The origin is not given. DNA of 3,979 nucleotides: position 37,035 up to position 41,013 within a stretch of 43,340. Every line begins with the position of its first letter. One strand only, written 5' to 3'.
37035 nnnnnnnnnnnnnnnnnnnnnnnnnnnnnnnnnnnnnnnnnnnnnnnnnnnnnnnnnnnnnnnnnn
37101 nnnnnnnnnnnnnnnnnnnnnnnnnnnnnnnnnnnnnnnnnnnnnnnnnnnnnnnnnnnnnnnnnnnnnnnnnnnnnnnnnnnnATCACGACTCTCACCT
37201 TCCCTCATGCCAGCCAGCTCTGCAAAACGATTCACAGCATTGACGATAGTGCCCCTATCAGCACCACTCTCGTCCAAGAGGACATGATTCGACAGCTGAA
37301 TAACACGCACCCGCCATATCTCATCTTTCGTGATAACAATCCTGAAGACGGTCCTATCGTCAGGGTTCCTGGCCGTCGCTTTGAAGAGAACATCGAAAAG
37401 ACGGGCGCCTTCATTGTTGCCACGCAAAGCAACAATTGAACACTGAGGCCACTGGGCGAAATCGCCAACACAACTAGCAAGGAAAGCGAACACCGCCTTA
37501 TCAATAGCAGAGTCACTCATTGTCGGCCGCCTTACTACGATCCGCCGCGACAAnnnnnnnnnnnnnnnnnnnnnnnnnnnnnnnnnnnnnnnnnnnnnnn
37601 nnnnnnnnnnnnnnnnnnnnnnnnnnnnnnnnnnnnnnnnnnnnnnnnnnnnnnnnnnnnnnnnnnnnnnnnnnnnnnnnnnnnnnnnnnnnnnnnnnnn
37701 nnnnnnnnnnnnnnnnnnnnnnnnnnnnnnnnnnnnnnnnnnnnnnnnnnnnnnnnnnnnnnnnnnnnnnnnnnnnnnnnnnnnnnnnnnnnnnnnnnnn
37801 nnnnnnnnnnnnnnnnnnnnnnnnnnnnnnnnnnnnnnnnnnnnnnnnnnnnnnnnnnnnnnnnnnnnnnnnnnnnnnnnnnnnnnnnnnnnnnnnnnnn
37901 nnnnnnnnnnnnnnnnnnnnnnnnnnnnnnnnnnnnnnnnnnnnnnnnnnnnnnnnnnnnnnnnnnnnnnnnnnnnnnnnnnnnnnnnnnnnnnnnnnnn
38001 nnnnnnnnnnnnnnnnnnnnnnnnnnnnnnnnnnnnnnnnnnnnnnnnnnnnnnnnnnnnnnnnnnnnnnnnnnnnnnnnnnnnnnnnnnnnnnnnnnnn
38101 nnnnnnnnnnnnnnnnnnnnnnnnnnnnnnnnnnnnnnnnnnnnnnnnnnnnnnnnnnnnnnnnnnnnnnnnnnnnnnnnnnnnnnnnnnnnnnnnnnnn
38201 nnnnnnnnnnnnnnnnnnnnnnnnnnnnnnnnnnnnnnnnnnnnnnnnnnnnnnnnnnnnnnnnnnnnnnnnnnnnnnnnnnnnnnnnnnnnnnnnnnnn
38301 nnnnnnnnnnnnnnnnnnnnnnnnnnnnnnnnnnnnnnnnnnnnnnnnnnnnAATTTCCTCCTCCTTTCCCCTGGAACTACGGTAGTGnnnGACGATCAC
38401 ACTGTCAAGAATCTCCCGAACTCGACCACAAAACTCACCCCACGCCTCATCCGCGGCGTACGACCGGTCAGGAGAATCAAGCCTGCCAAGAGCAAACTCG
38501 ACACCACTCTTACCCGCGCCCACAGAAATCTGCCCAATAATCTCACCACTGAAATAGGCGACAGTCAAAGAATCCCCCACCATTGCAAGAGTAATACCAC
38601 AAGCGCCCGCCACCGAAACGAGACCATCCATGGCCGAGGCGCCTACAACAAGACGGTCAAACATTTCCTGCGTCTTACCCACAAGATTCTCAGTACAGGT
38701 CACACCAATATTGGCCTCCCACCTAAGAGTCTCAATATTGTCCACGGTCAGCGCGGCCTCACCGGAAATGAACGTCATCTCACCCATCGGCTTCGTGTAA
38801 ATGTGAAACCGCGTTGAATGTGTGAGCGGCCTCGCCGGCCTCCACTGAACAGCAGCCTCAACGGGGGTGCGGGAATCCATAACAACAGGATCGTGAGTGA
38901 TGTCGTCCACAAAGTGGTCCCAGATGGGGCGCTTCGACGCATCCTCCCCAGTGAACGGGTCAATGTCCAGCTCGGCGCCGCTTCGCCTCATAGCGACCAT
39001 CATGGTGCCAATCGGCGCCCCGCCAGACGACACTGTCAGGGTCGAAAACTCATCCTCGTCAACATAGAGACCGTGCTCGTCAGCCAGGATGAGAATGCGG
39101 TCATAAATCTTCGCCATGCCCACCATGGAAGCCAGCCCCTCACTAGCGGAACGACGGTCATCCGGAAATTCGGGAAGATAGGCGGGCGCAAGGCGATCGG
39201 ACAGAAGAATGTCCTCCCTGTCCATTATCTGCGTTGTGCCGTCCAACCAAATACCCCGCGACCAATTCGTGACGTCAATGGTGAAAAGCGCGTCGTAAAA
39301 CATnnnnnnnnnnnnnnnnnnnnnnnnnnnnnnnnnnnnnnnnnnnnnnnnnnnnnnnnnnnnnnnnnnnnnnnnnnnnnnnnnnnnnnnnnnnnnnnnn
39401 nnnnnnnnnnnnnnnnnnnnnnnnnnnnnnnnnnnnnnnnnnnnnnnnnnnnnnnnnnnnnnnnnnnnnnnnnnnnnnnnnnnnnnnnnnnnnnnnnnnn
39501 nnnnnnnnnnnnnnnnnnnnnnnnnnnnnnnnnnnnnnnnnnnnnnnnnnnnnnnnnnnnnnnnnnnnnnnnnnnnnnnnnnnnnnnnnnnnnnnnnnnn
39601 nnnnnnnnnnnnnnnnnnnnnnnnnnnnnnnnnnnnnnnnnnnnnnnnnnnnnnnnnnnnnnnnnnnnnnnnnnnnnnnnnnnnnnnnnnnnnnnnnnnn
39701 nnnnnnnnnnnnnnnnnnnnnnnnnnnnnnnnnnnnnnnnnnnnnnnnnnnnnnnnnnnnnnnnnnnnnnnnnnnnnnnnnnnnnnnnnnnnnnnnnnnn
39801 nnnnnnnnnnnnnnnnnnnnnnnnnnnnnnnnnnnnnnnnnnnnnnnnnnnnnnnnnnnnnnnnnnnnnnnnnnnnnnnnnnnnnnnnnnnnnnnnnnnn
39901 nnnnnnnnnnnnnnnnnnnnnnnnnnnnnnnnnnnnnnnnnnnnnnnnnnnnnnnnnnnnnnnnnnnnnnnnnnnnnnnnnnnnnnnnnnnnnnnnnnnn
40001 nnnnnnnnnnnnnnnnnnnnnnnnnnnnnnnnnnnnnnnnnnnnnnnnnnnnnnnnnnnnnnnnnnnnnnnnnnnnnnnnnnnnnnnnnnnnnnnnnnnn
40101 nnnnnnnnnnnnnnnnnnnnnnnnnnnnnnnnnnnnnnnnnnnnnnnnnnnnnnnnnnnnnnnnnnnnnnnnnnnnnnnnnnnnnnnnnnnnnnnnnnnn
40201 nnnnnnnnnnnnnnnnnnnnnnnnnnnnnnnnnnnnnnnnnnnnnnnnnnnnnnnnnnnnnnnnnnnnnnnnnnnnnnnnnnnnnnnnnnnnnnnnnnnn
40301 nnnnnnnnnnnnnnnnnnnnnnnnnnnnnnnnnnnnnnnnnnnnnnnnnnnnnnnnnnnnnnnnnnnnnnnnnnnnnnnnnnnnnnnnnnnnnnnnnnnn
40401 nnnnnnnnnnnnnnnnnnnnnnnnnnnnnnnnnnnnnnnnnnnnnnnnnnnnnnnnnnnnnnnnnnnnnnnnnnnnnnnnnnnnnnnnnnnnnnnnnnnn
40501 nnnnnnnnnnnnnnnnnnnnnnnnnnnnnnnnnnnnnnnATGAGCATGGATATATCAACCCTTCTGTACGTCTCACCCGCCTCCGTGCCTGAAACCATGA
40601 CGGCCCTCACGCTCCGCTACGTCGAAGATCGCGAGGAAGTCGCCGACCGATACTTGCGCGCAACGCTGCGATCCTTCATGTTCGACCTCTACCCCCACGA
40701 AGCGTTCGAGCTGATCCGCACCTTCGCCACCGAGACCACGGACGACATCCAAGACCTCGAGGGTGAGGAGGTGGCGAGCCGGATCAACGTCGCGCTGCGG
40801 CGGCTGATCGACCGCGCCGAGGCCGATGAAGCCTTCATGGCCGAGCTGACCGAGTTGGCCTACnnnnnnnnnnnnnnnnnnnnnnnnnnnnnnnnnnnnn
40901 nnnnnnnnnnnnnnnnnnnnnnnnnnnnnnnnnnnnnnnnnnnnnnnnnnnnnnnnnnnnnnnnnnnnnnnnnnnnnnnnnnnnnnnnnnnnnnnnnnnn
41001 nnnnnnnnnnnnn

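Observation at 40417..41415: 25-bp exact direct repeats bracket an opposite-strand two-gene cassette and carry the -10 of the leftward operon promoter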

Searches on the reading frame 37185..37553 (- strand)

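Call 12: search_protein_families(library=phrogs, proteins=[window:37185-37553:-], max_evalue=0.01)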
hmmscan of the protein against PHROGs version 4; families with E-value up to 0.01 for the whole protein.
window:37185-37553:- (123 aa): 1 family
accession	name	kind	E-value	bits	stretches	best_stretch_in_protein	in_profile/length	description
phrog_23054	-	unknown function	0.0066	17.9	0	51-83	16-48/82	-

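Call 13: search_protein_families(library=pfam, proteins=[window:37185-37553:-], max_evalue=0.01)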
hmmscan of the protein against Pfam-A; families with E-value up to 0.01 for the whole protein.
window:37185-37553:- (123 aa): 0 families

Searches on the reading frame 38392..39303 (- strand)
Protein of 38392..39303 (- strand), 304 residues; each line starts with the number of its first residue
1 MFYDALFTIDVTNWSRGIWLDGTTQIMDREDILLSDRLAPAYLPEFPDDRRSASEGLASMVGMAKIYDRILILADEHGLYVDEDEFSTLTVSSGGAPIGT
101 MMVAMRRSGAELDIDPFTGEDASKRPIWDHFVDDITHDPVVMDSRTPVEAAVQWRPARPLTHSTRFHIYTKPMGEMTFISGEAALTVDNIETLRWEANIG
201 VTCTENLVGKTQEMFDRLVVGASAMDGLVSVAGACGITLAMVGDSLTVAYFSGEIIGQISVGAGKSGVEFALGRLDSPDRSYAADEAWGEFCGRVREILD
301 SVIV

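Call 12: search_protein_families(library=phrogs, proteins=[window:38392-39303:-], max_evalue=0.01)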
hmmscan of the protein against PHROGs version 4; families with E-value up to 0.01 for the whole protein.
window:38392-39303:- (304 aa): 0 families

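Call 13: search_protein_families(library=pfam, proteins=[window:38392-39303:-], max_evalue=0.01)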
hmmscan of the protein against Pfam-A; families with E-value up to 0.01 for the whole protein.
window:38392-39303:- (304 aa): 0 families

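Call 49: search_dna_similar(query=window:38392-39303:-, collection=phages, mode=protein, max_rows=10, max_evalue=0.001)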
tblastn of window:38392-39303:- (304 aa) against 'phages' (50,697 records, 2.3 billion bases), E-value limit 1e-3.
No match.
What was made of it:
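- Tried and rejected: L2 protein found nothing either (call 49).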

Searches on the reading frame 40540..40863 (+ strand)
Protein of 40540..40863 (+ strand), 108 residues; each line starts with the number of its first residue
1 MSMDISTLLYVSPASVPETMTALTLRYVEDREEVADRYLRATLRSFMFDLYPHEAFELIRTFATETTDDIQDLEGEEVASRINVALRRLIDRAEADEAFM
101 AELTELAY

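Call 12: search_protein_families(library=phrogs, proteins=[window:40540-40863:+], max_evalue=0.01)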
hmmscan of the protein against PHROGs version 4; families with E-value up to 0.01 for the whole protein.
window:40540-40863:+ (108 aa): 0 families

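Call 13: search_protein_families(library=pfam, proteins=[window:40540-40863:+], max_evalue=0.01)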
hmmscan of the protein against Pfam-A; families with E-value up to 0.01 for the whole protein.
window:40540-40863:+ (108 aa): 0 families

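Call 33: search_solved_structures(query=window:40540-40863:+, max_evalue=1)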
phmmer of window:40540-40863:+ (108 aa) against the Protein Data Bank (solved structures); distinct sequences matched with E-value up to 1: 0.
